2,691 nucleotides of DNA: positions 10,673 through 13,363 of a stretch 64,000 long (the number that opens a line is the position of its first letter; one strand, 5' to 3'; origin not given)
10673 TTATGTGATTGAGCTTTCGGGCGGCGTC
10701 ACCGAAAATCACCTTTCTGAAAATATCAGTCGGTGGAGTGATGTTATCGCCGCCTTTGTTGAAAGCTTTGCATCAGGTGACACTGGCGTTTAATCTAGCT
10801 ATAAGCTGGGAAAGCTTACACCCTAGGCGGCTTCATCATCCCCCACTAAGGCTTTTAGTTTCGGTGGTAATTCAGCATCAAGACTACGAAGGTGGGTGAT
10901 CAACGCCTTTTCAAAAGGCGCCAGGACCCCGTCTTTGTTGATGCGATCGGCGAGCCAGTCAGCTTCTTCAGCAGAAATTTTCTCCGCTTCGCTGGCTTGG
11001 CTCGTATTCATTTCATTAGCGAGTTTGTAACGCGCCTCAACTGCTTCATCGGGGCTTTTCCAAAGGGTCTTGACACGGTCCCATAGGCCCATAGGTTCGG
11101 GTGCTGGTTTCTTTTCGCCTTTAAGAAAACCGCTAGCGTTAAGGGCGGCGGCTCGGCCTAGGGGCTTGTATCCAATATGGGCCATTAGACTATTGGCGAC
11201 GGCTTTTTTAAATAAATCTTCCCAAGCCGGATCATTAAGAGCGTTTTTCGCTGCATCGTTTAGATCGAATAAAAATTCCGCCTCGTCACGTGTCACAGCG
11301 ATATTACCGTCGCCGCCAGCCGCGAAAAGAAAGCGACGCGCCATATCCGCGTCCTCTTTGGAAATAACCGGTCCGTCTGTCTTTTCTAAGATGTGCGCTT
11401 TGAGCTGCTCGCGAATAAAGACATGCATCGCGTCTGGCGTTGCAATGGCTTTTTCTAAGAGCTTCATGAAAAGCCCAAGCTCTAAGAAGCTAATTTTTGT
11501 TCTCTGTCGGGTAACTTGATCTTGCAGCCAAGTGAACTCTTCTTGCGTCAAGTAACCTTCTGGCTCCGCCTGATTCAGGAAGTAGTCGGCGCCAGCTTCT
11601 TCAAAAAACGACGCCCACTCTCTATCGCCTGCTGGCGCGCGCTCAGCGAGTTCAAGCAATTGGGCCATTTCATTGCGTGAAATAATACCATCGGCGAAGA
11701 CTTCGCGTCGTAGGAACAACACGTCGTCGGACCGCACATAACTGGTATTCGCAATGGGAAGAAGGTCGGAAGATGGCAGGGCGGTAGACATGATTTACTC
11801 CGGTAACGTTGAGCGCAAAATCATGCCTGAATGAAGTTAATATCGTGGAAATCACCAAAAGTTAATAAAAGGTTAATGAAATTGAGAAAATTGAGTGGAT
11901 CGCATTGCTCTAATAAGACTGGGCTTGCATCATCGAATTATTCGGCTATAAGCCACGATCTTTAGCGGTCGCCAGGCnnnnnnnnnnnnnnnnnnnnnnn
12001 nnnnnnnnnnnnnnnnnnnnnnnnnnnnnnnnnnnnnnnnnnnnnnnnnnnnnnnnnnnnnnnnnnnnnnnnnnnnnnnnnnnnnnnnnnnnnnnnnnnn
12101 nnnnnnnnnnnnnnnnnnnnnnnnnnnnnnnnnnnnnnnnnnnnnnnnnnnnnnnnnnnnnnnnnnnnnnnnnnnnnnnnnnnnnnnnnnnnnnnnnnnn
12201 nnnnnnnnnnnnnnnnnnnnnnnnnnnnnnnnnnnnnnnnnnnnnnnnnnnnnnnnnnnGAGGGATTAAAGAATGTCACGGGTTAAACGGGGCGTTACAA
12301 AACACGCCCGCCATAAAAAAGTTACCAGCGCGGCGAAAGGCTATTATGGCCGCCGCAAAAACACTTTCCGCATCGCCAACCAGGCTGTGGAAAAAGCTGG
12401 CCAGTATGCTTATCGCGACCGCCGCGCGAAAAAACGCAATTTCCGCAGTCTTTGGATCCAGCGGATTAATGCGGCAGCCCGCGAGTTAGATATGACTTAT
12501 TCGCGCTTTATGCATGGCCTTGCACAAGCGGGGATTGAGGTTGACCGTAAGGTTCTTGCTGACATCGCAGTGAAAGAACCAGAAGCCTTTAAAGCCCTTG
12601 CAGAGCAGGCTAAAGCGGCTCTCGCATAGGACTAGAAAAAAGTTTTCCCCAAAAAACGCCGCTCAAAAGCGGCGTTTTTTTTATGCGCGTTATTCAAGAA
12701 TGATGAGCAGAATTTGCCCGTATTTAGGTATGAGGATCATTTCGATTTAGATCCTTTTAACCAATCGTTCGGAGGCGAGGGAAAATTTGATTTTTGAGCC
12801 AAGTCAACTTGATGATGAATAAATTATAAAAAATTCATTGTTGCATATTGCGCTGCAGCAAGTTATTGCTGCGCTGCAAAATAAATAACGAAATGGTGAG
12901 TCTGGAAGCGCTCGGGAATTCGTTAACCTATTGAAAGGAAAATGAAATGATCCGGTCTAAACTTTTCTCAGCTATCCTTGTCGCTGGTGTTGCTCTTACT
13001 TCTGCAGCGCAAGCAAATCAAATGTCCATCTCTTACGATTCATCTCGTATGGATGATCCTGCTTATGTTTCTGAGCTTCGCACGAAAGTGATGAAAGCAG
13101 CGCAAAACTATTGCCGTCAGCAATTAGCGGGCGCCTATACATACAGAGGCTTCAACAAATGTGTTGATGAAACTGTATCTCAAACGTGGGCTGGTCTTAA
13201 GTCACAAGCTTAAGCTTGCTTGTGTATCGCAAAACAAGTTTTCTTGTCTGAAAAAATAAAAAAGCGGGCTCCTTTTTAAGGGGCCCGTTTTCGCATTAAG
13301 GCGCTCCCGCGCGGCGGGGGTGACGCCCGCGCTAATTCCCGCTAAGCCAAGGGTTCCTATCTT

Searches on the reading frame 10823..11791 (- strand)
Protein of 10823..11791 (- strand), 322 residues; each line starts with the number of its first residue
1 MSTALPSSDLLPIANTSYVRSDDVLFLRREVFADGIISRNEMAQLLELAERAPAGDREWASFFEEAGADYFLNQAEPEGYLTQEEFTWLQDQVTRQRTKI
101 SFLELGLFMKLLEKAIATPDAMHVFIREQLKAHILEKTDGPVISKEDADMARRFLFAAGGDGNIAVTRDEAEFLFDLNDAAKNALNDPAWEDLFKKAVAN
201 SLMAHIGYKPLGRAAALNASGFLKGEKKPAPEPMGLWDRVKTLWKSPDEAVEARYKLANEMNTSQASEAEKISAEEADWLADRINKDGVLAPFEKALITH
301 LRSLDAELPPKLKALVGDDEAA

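Call 3: search_protein_families(library=pfam, proteins=[window:10823-11791:-], max_evalue=0.1)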
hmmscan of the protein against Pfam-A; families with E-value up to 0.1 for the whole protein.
window:10823-11791:- (322 aa): 1 family
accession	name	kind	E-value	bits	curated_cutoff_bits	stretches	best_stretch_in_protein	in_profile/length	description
PF01346.23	FKBP_N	-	0.072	14.4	22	0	246-289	43-86/97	Domain amino terminal to FKBP-type peptidyl-prolyl isomerase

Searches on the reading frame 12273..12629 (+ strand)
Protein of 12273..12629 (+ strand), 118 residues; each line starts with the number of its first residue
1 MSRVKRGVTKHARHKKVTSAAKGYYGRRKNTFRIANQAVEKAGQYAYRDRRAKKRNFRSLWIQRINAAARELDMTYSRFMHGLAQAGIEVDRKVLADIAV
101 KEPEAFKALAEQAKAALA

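Call 15: find_encoding_contigs(protein=window:12273-12629:+, flank=3000, max_places=10)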
Protein window:12273-12629:+ (118 aa): 1 contig read that carries it; 1 place shown.
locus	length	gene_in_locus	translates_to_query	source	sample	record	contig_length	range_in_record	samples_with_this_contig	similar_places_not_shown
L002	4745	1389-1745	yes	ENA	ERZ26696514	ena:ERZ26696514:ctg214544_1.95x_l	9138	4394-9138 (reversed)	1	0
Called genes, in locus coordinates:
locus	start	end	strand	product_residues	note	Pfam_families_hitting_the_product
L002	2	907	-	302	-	?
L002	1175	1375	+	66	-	PF01632:Ribosomal_L35p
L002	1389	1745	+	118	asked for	PF00453:Ribosomal_L20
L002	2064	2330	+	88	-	-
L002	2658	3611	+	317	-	PF02912:Phe_tRNA-synt_N, PF01409:tRNA-synt_2d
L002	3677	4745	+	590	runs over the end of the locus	PF01588:tRNA_bind, PF03484:B5, PF17759:tRNA_synthFbeta, PF03147:FDX-ACB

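Call 17: list_cluster_members(proteins=[window:12273-12629:+, window:14493-14891:+, window:46773-49202:-, window:13540-14493:+, window:14919-16703:+])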
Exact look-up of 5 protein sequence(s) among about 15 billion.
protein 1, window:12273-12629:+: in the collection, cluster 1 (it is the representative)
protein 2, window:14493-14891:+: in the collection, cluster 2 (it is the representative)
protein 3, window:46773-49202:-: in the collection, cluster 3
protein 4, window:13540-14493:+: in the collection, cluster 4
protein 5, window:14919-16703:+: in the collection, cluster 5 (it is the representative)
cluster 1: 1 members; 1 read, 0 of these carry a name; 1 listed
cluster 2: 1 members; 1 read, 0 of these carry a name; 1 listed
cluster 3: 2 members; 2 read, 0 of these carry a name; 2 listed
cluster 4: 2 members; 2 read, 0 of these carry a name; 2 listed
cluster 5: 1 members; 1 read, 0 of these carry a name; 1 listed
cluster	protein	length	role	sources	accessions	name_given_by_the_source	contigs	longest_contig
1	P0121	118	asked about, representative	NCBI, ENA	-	-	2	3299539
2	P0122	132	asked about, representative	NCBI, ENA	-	-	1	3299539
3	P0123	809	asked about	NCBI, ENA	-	-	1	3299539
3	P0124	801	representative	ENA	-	-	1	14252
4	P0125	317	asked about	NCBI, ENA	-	-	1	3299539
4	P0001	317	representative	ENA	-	-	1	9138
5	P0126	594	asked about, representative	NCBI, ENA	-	-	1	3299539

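Call 55: find_encoding_contigs(protein=P0124, flank=10000, max_places=3)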
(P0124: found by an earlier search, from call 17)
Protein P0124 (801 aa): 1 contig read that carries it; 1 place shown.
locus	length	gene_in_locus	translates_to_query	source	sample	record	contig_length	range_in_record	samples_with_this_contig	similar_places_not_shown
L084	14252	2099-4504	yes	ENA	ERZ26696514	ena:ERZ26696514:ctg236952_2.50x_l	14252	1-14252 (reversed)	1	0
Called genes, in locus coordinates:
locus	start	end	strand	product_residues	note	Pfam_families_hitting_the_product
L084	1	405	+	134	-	?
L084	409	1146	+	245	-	-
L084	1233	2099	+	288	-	PF20560:MotA_N, PF01618:MotA_ExbB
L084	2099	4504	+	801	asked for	-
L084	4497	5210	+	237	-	PF00460:Flg_bb_rod, PF22692:LlgE_F_G_D1, PF06429:Flg_bbr_C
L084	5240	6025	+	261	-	PF00460:Flg_bb_rod, PF22692:LlgE_F_G_D1, PF06429:Flg_bbr_C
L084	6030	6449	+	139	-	PF13144:ChapFlgA, PF08666:SAF (faint)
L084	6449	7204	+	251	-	PF02107:FlgH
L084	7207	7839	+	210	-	-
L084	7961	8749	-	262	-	PF03963:FlgD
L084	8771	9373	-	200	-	PF02120:Flg_hook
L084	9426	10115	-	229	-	-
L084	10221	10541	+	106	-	PF10135:Rod-binding (weak)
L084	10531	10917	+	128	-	PF05130:FlgN (faint)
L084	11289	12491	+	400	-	PF00669:Flagellin_N, PF00700:Flagellin_C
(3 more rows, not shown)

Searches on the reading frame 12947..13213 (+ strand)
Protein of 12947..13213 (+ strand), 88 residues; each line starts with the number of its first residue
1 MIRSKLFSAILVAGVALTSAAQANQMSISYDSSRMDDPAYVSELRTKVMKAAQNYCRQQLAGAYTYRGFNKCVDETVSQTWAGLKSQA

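Call 3: search_protein_families(library=pfam, proteins=[window:12947-13213:+], max_evalue=0.1)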
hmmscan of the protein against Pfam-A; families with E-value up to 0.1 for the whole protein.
window:12947-13213:+ (88 aa): 0 families
